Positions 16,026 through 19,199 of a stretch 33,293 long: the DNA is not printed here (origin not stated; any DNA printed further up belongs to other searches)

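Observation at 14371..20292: Coupled four-gene operon: Mre11-like phosphoesterase, membrane-anchored Rad50/YhaN-like ATPase, RNase J-like beta-CASP nuclease and a small basic ORF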

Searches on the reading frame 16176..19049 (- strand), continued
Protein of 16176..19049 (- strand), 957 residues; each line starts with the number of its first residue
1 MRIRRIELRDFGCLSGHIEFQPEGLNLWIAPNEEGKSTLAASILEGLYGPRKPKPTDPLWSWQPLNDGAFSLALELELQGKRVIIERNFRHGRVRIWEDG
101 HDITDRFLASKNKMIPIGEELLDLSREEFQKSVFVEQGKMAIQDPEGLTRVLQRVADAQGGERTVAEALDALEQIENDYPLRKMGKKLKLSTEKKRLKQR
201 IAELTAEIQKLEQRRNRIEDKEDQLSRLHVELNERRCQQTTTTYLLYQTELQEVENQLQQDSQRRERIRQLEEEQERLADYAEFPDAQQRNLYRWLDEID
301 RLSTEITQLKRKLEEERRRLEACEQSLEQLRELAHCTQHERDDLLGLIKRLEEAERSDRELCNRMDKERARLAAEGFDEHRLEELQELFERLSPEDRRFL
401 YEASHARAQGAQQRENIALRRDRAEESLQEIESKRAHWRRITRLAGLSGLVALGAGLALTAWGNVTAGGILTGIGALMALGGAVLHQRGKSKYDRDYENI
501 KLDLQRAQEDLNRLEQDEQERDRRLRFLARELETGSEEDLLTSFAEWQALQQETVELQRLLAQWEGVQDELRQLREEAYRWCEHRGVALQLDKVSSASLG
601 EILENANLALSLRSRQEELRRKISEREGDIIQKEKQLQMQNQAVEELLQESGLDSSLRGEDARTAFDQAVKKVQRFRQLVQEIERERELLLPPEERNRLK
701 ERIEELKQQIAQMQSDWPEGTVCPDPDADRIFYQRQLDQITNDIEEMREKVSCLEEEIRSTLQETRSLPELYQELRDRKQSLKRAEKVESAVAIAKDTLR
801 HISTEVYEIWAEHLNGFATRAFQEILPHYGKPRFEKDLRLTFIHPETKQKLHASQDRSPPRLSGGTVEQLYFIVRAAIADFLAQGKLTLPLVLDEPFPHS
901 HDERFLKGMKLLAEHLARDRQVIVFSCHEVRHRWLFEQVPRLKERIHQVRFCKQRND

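Call 31: search_protein_families(library=pfam, proteins=[L005:4659-6431:+, L009:10891-13551:+, L094:7271-10972:+, L098:8797-10179:+, L099:5733-6389:+, L103:9979-11352:+, L105:3965-4441:+, L112:9988-12690:+, L125:9854-11179:+, L116:449-3106:+], max_evalue=0.001)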
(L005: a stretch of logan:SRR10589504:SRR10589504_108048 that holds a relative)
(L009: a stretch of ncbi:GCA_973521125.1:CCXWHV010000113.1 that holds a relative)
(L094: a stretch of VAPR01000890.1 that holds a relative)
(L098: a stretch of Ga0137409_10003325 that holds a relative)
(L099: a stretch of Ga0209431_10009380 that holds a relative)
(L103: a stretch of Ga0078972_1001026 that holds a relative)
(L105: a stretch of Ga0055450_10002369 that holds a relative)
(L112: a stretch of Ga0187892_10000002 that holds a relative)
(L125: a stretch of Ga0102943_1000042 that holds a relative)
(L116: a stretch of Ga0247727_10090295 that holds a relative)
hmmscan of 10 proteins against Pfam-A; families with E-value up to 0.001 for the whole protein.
L005:4659-6431:+ (590 aa): 1 family
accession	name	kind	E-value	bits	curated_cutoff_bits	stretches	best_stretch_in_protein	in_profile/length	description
PF13482.12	RNase_H_2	-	8.4e-09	36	22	1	393-573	14-164/165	RNase_H superfamily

L009:10891-13551:+ (886 aa): 5 families
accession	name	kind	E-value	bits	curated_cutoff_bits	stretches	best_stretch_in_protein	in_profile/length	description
PF00488.27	MutS_V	-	2e-82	276.2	30.2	1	627-816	1-188/188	MutS domain V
PF05192.23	MutS_III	-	3.6e-42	145.3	34.1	1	284-575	1-194/194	MutS domain III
PF01624.25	MutS_I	-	4e-42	143.4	20.6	1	14-124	1-111/113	MutS domain I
PF05190.23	MutS_IV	-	2.9e-30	104.8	22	1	444-535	1-92/92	MutS family domain IV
PF05188.22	MutS_II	-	3e-20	73.4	25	1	135-267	2-132/133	MutS domain II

L094:7271-10972:+ (1233 aa): 6 families
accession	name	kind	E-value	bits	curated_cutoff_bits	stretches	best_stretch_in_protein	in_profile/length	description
PF25183.1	OMP_b-brl_4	-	3.3e-156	522.4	30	1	238-1226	1-838/838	Outer membrane beta barrel domain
PF13620.12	CarboxypepD_reg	-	1.7e-20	73.6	32.3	1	29-109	2-82/82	Carboxypeptidase regulatory-like domain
PF00593.30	TonB_dep_Rec_b-barrel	-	2.9e-06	27.9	27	1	497-715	60-230/436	TonB dependent receptor-like, beta-barrel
PF13715.12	CarbopepD_reg_2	-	4.3e-06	27.1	32.2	1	30-95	2-63/88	CarboxypepD_reg-like domain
PF17210.9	SdrD_B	-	4.4e-05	24.1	29.7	1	33-97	16-80/112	SdrD B-like domain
PF09430.16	EMC7_beta-sandw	-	0.00014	22.5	26.6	1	49-122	14-81/122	ER membrane protein complex subunit 7, beta-sandwich domain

L098:8797-10179:+ (460 aa): 1 family
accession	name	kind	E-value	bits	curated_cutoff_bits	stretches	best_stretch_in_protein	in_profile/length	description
PF03698.18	UPF0180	-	0.00072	20.1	25.4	0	297-359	11-69/77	Uncharacterised protein family (UPF0180)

L099:5733-6389:+ (218 aa): 1 family
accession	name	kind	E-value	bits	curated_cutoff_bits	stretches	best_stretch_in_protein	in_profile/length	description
PF11185.13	DUF2971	-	5.3e-05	24.9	22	1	70-143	2-38/89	Protein of unknown function (DUF2971)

L103:9979-11352:+ (457 aa): 2 families
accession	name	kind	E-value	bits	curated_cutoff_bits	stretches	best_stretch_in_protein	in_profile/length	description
PF00498.31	FHA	-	3.5e-35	120.7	20.7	2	23-86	1-67/67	FHA domain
PF16697.10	Yop-YscD_cpl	-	5.4e-27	94.3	33.2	2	11-95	7-93/94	Inner membrane component of T3SS, cytoplasmic domain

L105:3965-4441:+ (158 aa): 0 families

L112:9988-12690:+ (900 aa): 5 families
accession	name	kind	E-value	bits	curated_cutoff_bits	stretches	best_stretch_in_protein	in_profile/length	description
PF00488.27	MutS_V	-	4.3e-81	271.8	30.2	1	631-826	1-188/188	MutS domain V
PF05192.23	MutS_III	-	1e-45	156.9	34.1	1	274-579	2-194/194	MutS domain III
PF01624.25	MutS_I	-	3.6e-41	140.3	20.6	1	6-116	1-111/113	MutS domain I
PF05190.23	MutS_IV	-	4.4e-29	101.1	22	1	448-539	1-92/92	MutS family domain IV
PF05188.22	MutS_II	-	8.8e-18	65.4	25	1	127-257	2-133/133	MutS domain II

L125:9854-11179:+ (441 aa): 1 family
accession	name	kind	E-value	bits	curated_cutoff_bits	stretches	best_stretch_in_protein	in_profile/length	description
PF00342.24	PGI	-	9e-23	81.1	22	2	79-297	94-309/486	Phosphoglucose isomerase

L116:449-3106:+ (885 aa): 5 families
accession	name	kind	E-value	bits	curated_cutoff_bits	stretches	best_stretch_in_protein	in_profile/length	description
PF00488.27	MutS_V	-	1.4e-83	280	30.2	1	626-815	1-188/188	MutS domain V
PF05192.23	MutS_III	-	3.1e-45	155.4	34.1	1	275-574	1-194/194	MutS domain III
PF01624.25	MutS_I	-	3.4e-42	143.7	20.6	1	5-115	1-111/113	MutS domain I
PF05190.23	MutS_IV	-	3.3e-29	101.4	22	1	445-534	3-92/92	MutS family domain IV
PF05188.22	MutS_II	-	3.2e-21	76.6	25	1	127-258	3-132/133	MutS domain II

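Call 48: search_dna_similar(query=window:16176-19049:-, collection=plasmids, mode=protein, max_rows=15)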
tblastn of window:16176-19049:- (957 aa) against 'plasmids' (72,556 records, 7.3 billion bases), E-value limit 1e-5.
Records with a match: 3; places in all: 3; records where one place covers at least 80% of the query: 0.
Best place of each record, by identity: <60% 3.
By first word of the organism name: Agrobacterium 2; arsenite-oxidising 1.
By predicted mobility (MOB-suite, as given by PLSDB): mobilizable 2; non-mobilizable 1.
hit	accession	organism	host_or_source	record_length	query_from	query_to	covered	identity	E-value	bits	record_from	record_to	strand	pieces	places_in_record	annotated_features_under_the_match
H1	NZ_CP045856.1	Agrobacterium sp. MA01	cell culture,Microcystis culture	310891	740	944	21%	27.6%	5e-6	59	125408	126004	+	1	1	DNA-binding protein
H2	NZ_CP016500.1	Agrobacterium sp. RAC06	Microbial isolate,Algal phycosphere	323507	740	944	21%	27.6%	5e-6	59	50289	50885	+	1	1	DNA-binding protein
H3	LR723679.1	arsenite-oxidising bacterium NT-25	moist arsenopyrite (FeAsS)-containing ...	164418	740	944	21%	27.1%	6e-6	58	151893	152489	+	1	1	DNA-binding protein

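Call 53: search_solved_structures(query=A1, max_evalue=0.01)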
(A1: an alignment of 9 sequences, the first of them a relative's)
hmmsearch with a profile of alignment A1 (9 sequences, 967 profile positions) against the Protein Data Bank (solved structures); distinct sequences matched with E-value up to 0.01: 20.
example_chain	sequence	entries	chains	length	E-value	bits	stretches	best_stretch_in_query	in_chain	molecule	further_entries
3qkt_A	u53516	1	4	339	2.1e-14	55.7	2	865-935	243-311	DNA double-strand break repair rad50 ATPase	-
3qku_A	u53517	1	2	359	2.9e-14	55.3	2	866-935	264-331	DNA double-strand break repair rad50 ATPase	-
4nch_A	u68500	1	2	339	8.4e-14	53.7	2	1-60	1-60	DNA double-strand break repair Rad50 ATPase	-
4nck_A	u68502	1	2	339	9.2e-14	53.6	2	1-60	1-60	DNA double-strand break repair Rad50 ATPase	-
4nci_A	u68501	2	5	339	6.9e-13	50.7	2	1-60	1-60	DNA double-strand break repair Rad50 ATPase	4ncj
5f3w_B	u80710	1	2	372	9.1e-10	40.4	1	26-150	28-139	DNA double-strand break repair Rad50 ATPase,DNA double-strand break repair Rad50 ATPase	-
3aux_A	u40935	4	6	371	2.6e-09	38.9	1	27-150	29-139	DNA double-strand break repair rad50 ATPase | DNA double-strand break repair Rad50 ATPase,DNA double-strand break repair Rad50 ATPase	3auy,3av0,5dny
1f2t_B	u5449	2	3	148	1e-06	30.3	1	864-935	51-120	RAD50 ABC-ATPASE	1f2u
3qf7_A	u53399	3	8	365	1e-06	30.3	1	1-160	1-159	Rad50 | Probable DNA double-strand break repair Rad50 ATPase,Probable DNA double-strand break repa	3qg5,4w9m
3tho_A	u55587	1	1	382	1.3e-06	29.9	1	1-161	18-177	Probable DNA double-strand break repair Rad50 ATPase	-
1ii8_B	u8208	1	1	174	1.5e-06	29.7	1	866-935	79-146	Rad50 ABC-ATPase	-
3qkr_A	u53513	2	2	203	1.8e-06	29.4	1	1-96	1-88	DNA double-strand break repair rad50 ATPase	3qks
3qkr_B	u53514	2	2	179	2.2e-06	29.2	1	867-935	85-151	DNA double-strand break repair rad50 ATPase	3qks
1us8_A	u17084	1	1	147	2.2e-06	29.1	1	1-96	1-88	DNA DOUBLE-STRAND BREAK REPAIR RAD50 ATPASE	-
1f2t_A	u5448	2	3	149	2.3e-06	29.1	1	1-96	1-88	RAD50 ABC-ATPASE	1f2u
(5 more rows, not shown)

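Call 59: search_protein_families(library=padloc, proteins=[L005:4659-6431:+], max_evalue=0.001)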
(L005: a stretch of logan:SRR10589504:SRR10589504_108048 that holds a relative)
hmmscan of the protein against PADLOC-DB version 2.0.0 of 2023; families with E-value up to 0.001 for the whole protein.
L005:4659-6431:+ (590 aa): 0 families

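Call 83: search_protein_families(library=pfam, proteins=[L121:9640-10719:+, L122:10321-11415:+, L126:2053-3105:+, L130:9638-10690:+, L134:1300-2403:+, L167:9212-10300:+, L168:9205-10302:+, L124:9449-10084:+, L101:9891-10343:+, L148:6351-6842:+], max_evalue=0.001)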
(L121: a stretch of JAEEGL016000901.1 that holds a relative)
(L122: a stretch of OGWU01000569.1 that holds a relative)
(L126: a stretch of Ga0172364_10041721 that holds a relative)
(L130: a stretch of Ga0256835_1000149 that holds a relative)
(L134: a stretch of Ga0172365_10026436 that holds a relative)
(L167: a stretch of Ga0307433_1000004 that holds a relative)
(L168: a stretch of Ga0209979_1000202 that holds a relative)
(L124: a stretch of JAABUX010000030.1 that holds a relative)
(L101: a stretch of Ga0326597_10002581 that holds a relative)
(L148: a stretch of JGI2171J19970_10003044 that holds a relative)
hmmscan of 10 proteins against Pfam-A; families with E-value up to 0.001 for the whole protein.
L121:9640-10719:+ (359 aa): 1 family
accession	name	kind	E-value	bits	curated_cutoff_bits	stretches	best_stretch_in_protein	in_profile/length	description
PF16940.10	Tic110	-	3.4e-07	29.6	27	1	75-171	445-543/574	Chloroplast envelope transporter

L122:10321-11415:+ (364 aa): 0 families

L126:2053-3105:+ (350 aa): 3 families
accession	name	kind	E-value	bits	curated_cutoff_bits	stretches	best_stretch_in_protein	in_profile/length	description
PF02481.21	DNA_processg_A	-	2.2e-43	148.4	29.6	1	83-283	4-210/212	DNA recombination-mediator protein A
PF18306.6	LDcluster4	-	1.8e-08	34.6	26.3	1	123-183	3-64/151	SLOG cluster4 family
PF21102.3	DprA_N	-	9.8e-06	25.6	22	1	13-42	6-35/64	DprA-like N-terminal HHH domain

L130:9638-10690:+ (350 aa): 0 families

L134:1300-2403:+ (367 aa): 3 families
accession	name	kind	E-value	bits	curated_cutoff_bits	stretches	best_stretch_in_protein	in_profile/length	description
PF02481.21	DNA_processg_A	-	2.4e-42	144.9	29.6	1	140-338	4-208/212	DNA recombination-mediator protein A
PF18306.6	LDcluster4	-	1.1e-07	32.1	26.3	1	180-255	3-82/151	SLOG cluster4 family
PF21102.3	DprA_N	-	1.2e-05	25.4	22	1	68-104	4-40/64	DprA-like N-terminal HHH domain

L167:9212-10300:+ (362 aa): 1 family
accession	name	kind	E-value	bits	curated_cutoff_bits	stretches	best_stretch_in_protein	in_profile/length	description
PF00180.25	Iso_dh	-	1e-133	446.4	27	1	5-356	2-348/348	Isocitrate/isopropylmalate dehydrogenase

L168:9205-10302:+ (365 aa): 1 family
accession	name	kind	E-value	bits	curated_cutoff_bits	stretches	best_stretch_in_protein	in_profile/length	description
PF00180.25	Iso_dh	-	1.6e-138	462.2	27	1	8-359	2-348/348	Isocitrate/isopropylmalate dehydrogenase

L124:9449-10084:+ (211 aa): 0 families

L101:9891-10343:+ (150 aa): 3 families
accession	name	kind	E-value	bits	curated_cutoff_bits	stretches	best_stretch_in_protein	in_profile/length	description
PF10604.15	Polyketide_cyc2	-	1.5e-16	61.4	27.4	1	10-142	3-140/142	Polyketide cyclase / dehydrase and lipid transport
PF03364.25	Polyketide_cyc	-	1.7e-05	25.5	23.4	1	17-46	1-30/126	Polyketide cyclase / dehydrase and lipid transport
PF08327.17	AHSA1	-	0.00015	22.4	22.1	1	20-101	3-89/125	Activator of Hsp90 ATPase homolog 1-like protein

L148:6351-6842:+ (163 aa): 0 families

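Call 88: search_protein_representatives(alignment_id=A1)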
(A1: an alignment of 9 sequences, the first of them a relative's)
Query: 9 sequences, 967 profile positions. Proteins with E-value up to 0.001 (for the whole library): 26264; up to 1e-10: 14283; up to 1e-30: 3499. The best 150 are listed.
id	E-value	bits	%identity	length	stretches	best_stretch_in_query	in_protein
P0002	0.0e+00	1301.6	-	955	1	1-964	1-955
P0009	0.0e+00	1089.6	-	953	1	1-965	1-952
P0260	2.8e-294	995.4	-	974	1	1-963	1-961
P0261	2.4e-280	949.2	-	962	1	1-964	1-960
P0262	3.0e-233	793.3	-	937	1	1-934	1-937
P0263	3.0e-229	780.1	-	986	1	1-961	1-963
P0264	2.4e-223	760.6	-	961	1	1-962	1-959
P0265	1.9e-214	731.1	-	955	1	1-959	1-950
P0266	2.1e-214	731.0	-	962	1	1-963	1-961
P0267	2.8e-211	720.6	-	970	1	2-963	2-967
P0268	1.4e-204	698.4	-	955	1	1-948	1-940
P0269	4.1e-203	693.6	-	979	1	1-959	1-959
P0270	4.3e-201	686.9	-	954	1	1-963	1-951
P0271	1.4e-198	678.6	-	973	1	1-963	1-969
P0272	4.8e-197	673.5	-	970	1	1-964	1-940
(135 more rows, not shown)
